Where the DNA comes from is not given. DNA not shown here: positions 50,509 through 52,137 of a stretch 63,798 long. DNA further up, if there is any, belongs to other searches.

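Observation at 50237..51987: NorC/NorB-like pair whose subunit I lacks the helix-VI His/Glu metal ligands and has H-A-M instead of H-x-H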

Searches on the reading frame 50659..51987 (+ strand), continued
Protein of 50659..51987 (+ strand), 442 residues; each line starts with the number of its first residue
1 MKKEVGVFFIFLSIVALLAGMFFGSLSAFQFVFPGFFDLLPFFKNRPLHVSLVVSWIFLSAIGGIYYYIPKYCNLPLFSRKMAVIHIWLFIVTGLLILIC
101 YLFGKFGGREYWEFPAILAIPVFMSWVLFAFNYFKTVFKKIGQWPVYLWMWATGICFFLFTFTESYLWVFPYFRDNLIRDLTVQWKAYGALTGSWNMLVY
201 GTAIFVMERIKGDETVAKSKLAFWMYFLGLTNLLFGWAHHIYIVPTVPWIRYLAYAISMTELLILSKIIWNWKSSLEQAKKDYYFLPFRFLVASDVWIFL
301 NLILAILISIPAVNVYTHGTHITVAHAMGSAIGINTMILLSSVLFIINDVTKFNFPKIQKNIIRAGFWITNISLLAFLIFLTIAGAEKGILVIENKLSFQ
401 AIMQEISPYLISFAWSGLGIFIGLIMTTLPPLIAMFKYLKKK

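Call 35: search_protein_representatives(alignment_id=A1)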
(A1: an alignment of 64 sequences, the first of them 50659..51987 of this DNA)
Query: 64 sequences, 443 profile positions. Proteins with E-value up to 0.001 (for the whole library): 959; up to 1e-10: 414; up to 1e-30: 169. The best 150 are listed.
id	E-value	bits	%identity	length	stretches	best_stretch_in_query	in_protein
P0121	1.2e-153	528.7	-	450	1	3-432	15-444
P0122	6.7e-150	516.4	-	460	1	5-438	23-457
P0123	3.1e-149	514.2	-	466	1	3-312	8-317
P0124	4.6e-149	513.6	-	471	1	3-440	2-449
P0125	1.6e-141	488.8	-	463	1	4-435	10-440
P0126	2.3e-138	478.4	-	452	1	4-434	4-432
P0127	7.3e-137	473.4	-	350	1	8-347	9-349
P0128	8.5e-137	473.2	-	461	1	6-436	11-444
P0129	1.1e-136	472.8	-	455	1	1-436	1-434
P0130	1.0e-135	469.6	-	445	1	3-431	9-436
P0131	3.1e-134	464.8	-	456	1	6-440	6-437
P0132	1.1e-133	462.9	-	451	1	4-435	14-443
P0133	2.0e-133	462.1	-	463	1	3-437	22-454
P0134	5.6e-133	460.6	-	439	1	6-436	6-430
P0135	5.2e-132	457.4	-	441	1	8-435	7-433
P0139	8.8e-125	433.6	-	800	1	6-432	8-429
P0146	1.1e-106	374.0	-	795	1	9-432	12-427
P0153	9.0e-93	328.1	-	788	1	15-427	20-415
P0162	9.8e-81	288.4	-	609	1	16-292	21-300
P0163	1.2e-80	288.1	-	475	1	7-391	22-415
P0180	1.3e-70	255.0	-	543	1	17-436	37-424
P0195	1.0e-63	232.3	-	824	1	11-346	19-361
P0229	2.0e-47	178.6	-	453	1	3-437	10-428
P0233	1.2e-45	172.7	-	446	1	4-434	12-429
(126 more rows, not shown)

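Call 37: predict_structure(alignment_id=A1)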
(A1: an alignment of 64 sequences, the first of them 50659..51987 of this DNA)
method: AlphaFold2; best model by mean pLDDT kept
length: 442 residues; sequences in the alignment: 64
mean_pLDDT: 86.2   pTM: 0.88
mean pLDDT of the five models: 86.2, 85.9, 84.1, 82.2, 79.6
residues with pLDDT >= 90: 235; 70-90: 158; 50-70: 45; < 50: 4
segments of 3 or more residues with pLDDT < 50: none
pLDDT, mean of each block of 10 residues (from residue 1): 84 96 94 89 90 92 95 93 93 94 79 80 94 96 93 93 84 80 67 86 95 91 93 76 61 80 91 86 84 89 77 60 58 85 93 85 93 91 83 83 91 95 96 91 68
secondary structure, 60 per line:
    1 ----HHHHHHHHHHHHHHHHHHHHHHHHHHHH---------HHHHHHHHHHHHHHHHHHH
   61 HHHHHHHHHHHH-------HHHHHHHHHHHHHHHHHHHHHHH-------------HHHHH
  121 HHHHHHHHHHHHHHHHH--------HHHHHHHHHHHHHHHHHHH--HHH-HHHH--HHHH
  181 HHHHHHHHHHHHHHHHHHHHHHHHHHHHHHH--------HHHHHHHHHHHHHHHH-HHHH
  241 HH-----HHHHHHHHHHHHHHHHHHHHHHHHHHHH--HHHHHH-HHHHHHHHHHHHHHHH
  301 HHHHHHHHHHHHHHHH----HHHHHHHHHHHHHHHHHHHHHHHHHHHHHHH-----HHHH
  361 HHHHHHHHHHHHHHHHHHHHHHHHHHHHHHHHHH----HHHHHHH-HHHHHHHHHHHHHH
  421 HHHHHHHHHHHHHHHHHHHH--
elements in order: H5-32 H42-72 H80-102 H116-137 H146-164 H171-174 H177-211 H220-235 H237-242 H248-275 H278-283 H285-316 H321-351 H357-394 H399-405 H407-440

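Call 41: search_protein_families(library=pfam, proteins=[P0139, P0146, P0153, P0195, P0162, P0180], max_evalue=0.01)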
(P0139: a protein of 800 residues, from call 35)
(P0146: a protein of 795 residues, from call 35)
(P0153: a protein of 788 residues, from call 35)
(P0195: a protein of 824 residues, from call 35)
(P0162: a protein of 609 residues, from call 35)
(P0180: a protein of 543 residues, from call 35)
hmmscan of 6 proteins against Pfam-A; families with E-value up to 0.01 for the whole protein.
P0139 (800 aa): 5 families
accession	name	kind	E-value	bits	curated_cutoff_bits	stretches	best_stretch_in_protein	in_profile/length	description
PF00115.25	COX1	-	1e-27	97.6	34.8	1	7-414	2-434/436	Cytochrome C and Quinol oxidase polypeptide I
PF13442.11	Cytochrome_CBB3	-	7.7e-25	87.4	27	3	590-679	2-68/68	Cytochrome C oxidase, cbb3-type, subunit III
PF00034.26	Cytochrom_C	-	8.2e-24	85.2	21.3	3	591-682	1-89/90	Cytochrome c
PF02433.20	FixO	-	2.5e-15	57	29.6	1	514-562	103-151/219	Cytochrome C oxidase, mono-heme subunit/FixO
PF02167.20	Cytochrom_C1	-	0.0076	16.4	22.8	0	701-725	14-37/219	Cytochrome C1 family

P0146 (795 aa): 4 families
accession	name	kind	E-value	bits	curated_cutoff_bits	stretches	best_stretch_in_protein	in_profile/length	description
PF13442.11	Cytochrome_CBB3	-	2.7e-24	85.7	27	3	574-662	3-68/68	Cytochrome C oxidase, cbb3-type, subunit III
PF00115.25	COX1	-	6.6e-21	75.1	34.8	1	8-414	2-436/436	Cytochrome C and Quinol oxidase polypeptide I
PF00034.26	Cytochrom_C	-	2.5e-20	74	21.3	2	574-665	1-89/90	Cytochrome c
PF02433.20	FixO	-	5.6e-08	33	29.6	1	500-543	102-145/219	Cytochrome C oxidase, mono-heme subunit/FixO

P0153 (788 aa): 4 families
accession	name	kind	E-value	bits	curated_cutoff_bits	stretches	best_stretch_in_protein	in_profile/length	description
PF13442.11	Cytochrome_CBB3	-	4.2e-26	91.5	27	3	683-776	3-68/68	Cytochrome C oxidase, cbb3-type, subunit III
PF00115.25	COX1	-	6e-24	85.1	34.8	1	10-379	2-407/436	Cytochrome C and Quinol oxidase polypeptide I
PF00034.26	Cytochrom_C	-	1.3e-21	78.2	21.3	3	465-537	1-89/90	Cytochrome c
PF02433.20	FixO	-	3.1e-08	33.8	29.6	1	486-527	104-145/219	Cytochrome C oxidase, mono-heme subunit/FixO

P0195 (824 aa): 3 families
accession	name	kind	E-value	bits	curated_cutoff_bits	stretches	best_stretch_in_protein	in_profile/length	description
PF00115.25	COX1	-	3.7e-12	46.3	34.8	1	18-406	4-412/436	Cytochrome C and Quinol oxidase polypeptide I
PF13442.11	Cytochrome_CBB3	-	1.8e-09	38.2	27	1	604-688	3-68/68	Cytochrome C oxidase, cbb3-type, subunit III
PF00034.26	Cytochrom_C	-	4.9e-07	31.4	21.3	1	605-691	2-89/90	Cytochrome c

P0162 (609 aa): 1 family
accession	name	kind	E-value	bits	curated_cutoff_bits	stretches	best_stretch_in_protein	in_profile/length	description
PF00115.25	COX1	-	5.4e-22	78.7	34.8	1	11-289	3-301/436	Cytochrome C and Quinol oxidase polypeptide I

P0180 (543 aa): 3 families
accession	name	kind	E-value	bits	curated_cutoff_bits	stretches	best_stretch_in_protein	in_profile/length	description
PF13442.11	Cytochrome_CBB3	-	9.6e-12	45.5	27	1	470-538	3-68/68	Cytochrome C oxidase, cbb3-type, subunit III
PF00115.25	COX1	-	1.6e-11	44.2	34.8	1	28-383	6-411/436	Cytochrome C and Quinol oxidase polypeptide I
PF00034.26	Cytochrom_C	-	7.2e-10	40.5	21.3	1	473-515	4-46/90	Cytochrome c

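Call 42: fold_search(model_id=the predicted structure, library=pdb)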
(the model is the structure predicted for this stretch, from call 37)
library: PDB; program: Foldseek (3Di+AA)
matches with E <= 10: 350; with E <= 0.001: 82
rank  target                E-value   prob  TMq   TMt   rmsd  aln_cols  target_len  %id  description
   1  8smr_E                8.6e-13  1.00  0.83  0.78   4.1       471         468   22  cytochrome bc1-cbb3 supercomplex from Pseudomonas aeruginosa (released 2023-10-11)
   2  9g6b_A                2.1e-12  1.00  0.82  0.78   4.6       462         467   21  cbb3-2 NOH complex (released 2026-01-28)
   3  3o0r_B                2.5e-12  1.00  0.84  0.83   3.6       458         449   21  Crystal structure of nitric oxide reductase from Pseudomonas aeruginosa in complex with antibody fragment (released 2010-12-29)
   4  3mk7_A                4.0e-12  1.00  0.82  0.78   4.2       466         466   21  The structure of CBB3 cytochrome oxidase (released 2010-08-04)
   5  3mk7_D                8.9e-12  1.00  0.81  0.78   4.2       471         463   20  The structure of CBB3 cytochrome oxidase (released 2010-08-04)
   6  3mk7_G                9.3e-12  1.00  0.81  0.77   4.2       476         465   20  The structure of CBB3 cytochrome oxidase (released 2010-08-04)
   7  4xyd_A                4.0e-11  1.00  0.80  0.80   3.9       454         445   18  Nitric oxide reductase from Roseobacter denitrificans (RdNOR) (released 2016-05-25)
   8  9g83_t                5.8e-11  1.00  0.83  0.78   4.2       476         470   18  Respiratory supercomplex CI1-CIII2-CIV2-(cbb3)1 from alphaproteobacterium (released 2026-02-04)
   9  6xkw_n                1.1e-10  1.00  0.82  0.77   4.1       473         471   19  R. capsulatus CIII2CIV bipartite super-complex (SC-2A) with CcoH/cy (released 2020-12-30)
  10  8zgp_A                2.4e-08  1.00  0.74  0.47   5.7       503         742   14  CryoEM structure of dimeric quinol dependent nitric oxide reductase from Neisseria meningitidis (released 2025-05-14)
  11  3ayf                  7.7e-08  1.00  0.81  0.50   3.8       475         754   17  Crystal structure of nitric oxide reductase (released 2012-01-25)
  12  6qq6_A                1.1e-07  1.00  0.78  0.49   4.2       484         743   14  Cryo-EM structure of dimeric quinol dependent nitric oxide reductase (qNOR) Val495Ala mutant from Alcaligenes xylosoxi (released 2019-09-11)
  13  8bgw_A                1.5e-07  1.00  0.78  0.48   4.1       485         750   14  CryoEM structure of quinol-dependent Nitric Oxide Reductase (qNOR) from Alcaligenes xylosoxidans at 2.2 A resolution (released 2023-08-16)
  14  8zgo                  1.8e-07  1.00  0.76  0.47   5.2       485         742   14  CryoEM structure of monomeric quinol dependent nitric oxide reductase from Neisseria meningitidis (released 2025-05-14)
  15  9f5x_2A               2.4e-07  1.00  0.74  0.66   4.9       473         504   14  Structure of the Chlamydomonas reinhardtii respiratory supercomplex I1 III2 IV2 (released 2025-03-12)
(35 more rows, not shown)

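Call 44: list_cluster_members(proteins=[P0121, P0122, P0124, P0125, P0126, P0129, P0139, P0163, P0229, P0233])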
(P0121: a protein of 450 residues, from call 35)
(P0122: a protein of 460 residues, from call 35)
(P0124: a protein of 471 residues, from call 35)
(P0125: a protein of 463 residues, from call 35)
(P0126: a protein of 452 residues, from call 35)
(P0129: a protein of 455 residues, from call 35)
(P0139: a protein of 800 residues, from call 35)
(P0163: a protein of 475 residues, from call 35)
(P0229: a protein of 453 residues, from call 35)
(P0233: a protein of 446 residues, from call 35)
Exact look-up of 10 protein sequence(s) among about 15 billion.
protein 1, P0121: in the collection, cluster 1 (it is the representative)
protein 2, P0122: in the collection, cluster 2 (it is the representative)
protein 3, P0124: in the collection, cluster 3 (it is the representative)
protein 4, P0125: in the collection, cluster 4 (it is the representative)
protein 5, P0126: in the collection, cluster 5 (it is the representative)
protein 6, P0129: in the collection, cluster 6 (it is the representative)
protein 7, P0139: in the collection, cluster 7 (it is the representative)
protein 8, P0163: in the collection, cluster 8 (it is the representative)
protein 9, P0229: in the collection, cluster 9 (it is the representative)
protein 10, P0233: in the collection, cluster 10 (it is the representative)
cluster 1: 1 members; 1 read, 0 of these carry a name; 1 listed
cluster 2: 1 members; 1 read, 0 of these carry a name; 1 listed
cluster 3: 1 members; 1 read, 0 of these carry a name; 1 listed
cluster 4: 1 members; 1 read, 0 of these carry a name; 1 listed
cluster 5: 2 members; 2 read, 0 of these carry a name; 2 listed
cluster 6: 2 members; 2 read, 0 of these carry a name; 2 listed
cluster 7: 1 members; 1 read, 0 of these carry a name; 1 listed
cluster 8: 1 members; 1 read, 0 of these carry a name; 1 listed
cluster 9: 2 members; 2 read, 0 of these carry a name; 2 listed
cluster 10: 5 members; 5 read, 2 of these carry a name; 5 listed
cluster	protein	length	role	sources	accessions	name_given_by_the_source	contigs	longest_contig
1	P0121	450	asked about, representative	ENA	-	-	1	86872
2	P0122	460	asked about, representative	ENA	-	-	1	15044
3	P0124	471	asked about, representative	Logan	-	-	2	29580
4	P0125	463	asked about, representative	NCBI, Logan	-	-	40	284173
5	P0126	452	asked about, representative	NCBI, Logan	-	-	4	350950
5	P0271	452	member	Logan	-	-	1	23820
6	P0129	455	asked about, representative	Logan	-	-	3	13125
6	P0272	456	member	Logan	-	-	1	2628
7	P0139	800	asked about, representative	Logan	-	-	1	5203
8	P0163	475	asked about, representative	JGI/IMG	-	-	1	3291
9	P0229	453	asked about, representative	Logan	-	-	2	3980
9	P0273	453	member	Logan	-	-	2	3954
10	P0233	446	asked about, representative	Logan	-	-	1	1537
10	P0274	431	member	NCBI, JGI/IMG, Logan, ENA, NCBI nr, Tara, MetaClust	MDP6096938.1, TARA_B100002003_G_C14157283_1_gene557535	MAG: cbb3-type cytochrome c oxidase subunit I [Gammaproteobacteria bacterium] | cbb3-type cytochrome c oxidase subunit I [Gammaproteobacteria bacterium] | strand:+ start:4012 stop:5307 length:1296 start_codon:yes stop_codon:yes ...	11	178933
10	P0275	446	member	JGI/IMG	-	nitric oxide reductase subunit B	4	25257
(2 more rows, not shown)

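Call 45: find_encoding_contigs(protein=P0125, flank=10000, max_places=3)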
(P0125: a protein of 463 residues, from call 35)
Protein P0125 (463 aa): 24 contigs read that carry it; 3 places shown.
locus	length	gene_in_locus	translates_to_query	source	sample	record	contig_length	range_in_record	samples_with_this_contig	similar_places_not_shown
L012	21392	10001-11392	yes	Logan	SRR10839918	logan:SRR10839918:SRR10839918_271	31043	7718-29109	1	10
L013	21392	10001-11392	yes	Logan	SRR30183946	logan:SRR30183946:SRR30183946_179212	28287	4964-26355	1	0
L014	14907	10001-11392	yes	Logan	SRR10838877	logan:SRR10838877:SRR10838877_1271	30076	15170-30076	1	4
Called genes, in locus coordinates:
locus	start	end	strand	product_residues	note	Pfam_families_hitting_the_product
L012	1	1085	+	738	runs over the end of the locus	PF02225:PA, PF04389:Peptidase_M28, PF04253:TFR_dimer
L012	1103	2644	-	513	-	PF00144:Beta-lactamase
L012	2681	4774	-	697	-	PF03571:Peptidase_M49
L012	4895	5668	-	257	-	PF01738:DLH, PF12740:PETase (faint)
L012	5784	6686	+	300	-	PF23023:Anti-Pycsar_Apyc1, PF00753:Lactamase_B, PF12706:Lactamase_B_2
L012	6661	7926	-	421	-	PF05977:MFS_3, PF07690:MFS_1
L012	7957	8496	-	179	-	PF04343:DUF488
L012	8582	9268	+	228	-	PF00106:adh_short, PF01370:Epimerase (weak), PF13460:NAD_binding_10 (weak), PF13561:adh_short_C2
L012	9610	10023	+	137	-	PF00034:Cytochrom_C (weak), PF13442:Cytochrome_CBB3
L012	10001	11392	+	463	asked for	PF00115:COX1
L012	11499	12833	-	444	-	PF08245:Mur_ligase_M, PF02875:Mur_ligase_C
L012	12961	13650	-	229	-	PF04298:Zn_peptidase_2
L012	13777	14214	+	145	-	PF04134:DCC1-like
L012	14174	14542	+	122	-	PF13380:CoA_binding_2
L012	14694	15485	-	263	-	PF04536:TPM_phosphatase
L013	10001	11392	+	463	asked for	PF00115:COX1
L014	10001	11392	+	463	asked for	PF00115:COX1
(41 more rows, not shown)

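Call 46: find_encoding_contigs(protein=P0126, flank=10000, max_places=2)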
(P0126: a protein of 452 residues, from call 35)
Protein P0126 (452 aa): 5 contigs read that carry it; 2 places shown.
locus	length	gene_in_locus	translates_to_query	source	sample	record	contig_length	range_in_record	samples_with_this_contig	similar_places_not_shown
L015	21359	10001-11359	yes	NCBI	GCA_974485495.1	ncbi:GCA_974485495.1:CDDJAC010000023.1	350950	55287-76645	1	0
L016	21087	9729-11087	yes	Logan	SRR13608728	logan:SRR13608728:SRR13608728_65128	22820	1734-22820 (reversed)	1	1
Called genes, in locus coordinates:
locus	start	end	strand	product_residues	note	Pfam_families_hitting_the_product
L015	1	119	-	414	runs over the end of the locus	PF13102:Phage_int_SAM_5, PF00589:Phage_integrase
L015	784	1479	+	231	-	PF05048:NosD, PF13229:Beta_helix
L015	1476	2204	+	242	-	PF00005:ABC_tran, PF02463:SMC_N (faint), PF13304:AAA_21 (weak)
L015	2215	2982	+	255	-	PF12679:ABC2_membrane_2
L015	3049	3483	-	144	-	PF02469:Fasciclin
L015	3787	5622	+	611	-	-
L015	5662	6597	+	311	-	PF02445:NadA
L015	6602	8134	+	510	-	PF00890:FAD_binding_2, PF01266:DAO (weak)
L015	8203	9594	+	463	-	PF01212:Beta_elim_lyase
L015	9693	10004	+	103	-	PF13442:Cytochrome_CBB3, PF00034:Cytochrom_C (weak)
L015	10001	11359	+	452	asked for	PF00115:COX1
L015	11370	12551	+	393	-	PF01619:Pro_dh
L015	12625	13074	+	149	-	PF02082:Rrf2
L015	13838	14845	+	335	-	PF03150:CCP_MauG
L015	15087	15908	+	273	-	PF04055:Radical_SAM (weak), PF13186:SPASM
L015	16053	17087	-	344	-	-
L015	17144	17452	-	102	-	PF01883:FeS_assembly_P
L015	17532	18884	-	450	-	PF00115:COX1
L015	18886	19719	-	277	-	PF08984:DUF1858 (weak), PF10006:DUF2249, PF01206:TusA (faint), PF10006:DUF2249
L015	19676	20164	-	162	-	PF01814:Hemerythrin (weak)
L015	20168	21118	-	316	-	PF10006:DUF2249, PF04405:ScdA_N, PF01814:Hemerythrin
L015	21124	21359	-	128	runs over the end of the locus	-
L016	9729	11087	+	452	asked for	PF00115:COX1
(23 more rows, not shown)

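Call 51: find_encoding_contigs(protein=P0274, flank=10000, max_places=2)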
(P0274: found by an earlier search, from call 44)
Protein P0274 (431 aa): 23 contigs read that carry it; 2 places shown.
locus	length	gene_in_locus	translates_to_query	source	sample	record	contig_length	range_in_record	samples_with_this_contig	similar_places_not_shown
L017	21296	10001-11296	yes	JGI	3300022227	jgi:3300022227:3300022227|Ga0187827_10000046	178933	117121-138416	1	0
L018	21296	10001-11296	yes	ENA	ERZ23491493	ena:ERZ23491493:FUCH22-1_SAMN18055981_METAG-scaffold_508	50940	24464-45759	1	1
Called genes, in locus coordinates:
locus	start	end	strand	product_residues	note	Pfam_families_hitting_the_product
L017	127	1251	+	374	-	PF16868:NMT1_3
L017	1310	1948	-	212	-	-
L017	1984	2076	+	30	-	-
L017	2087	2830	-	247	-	PF01427:Peptidase_M15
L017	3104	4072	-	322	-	-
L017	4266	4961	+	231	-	PF01177:Asp_Glu_race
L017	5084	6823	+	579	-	PF07556:DUF1538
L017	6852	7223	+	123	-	PF00543:P-II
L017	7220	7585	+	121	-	-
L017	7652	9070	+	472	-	PF01553:Acyltransferase, PF19277:GPAT_C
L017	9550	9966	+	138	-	PF13442:Cytochrome_CBB3, PF00034:Cytochrom_C (faint)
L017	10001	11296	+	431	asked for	PF00115:COX1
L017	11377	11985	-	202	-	PF13640:2OG-FeII_Oxy_3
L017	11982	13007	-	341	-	-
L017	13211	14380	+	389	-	PF02515:CoA_transf_3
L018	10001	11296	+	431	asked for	PF00115:COX1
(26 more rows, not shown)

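Call 53: find_homologous_proteins(query=P0053, max_evalue=1e-30)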
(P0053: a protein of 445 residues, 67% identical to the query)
Query P0053 (445 aa): 2913 proteins with E <= 1e-30 among 8000 candidates; the best 120 are listed.
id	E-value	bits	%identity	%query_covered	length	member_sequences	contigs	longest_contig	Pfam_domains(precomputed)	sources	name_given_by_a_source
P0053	4.6e-292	987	100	100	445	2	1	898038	PF00115.26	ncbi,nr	ncbi:MAG: cbb3-type cytochrome c oxidase subunit I [Sphingobacteriaceae bacterium]|nr:cbb3-type cyto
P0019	8.0e-203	693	68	99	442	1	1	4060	PF00115.26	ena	-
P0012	1.5e-202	692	68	99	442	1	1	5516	PF00115.26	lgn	-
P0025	1.6e-202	692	68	98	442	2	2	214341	PF00115.26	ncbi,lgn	-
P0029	1.4e-201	689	67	99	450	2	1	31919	PF00115.26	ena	-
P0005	4.4e-201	687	66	98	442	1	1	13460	PF00115.26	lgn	-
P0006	3.4e-200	684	67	99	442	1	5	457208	PF00115.26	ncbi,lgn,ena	-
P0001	8.2e-200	683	67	99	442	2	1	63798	PF00115.26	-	-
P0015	1.2e-199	682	67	99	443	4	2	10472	PF00115.26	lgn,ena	-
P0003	1.3e-199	682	68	99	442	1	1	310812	PF00115.26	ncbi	ncbi:MAG: cbb3-type cytochrome c oxidase subunit I [Bacteroidota bacterium]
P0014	1.5e-199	682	67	99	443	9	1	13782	PF00115.26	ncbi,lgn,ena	-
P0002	1.6e-199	682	67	99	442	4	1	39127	PF00115.26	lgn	-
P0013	3.5e-199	681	67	99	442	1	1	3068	PF00115.26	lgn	-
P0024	2.5e-198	678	66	98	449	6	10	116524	PF00115.26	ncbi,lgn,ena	-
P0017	2.2e-197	675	65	99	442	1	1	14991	PF00115.26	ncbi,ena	-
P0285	1.8e-172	593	61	96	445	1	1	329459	PF00115.26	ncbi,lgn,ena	-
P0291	7.2e-171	587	59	99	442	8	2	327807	PF00115.26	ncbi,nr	ncbi:MAG: cbb3-type cytochrome c oxidase subunit I [Bacteroidetes bacterium]|nr:cbb3-type cytochrome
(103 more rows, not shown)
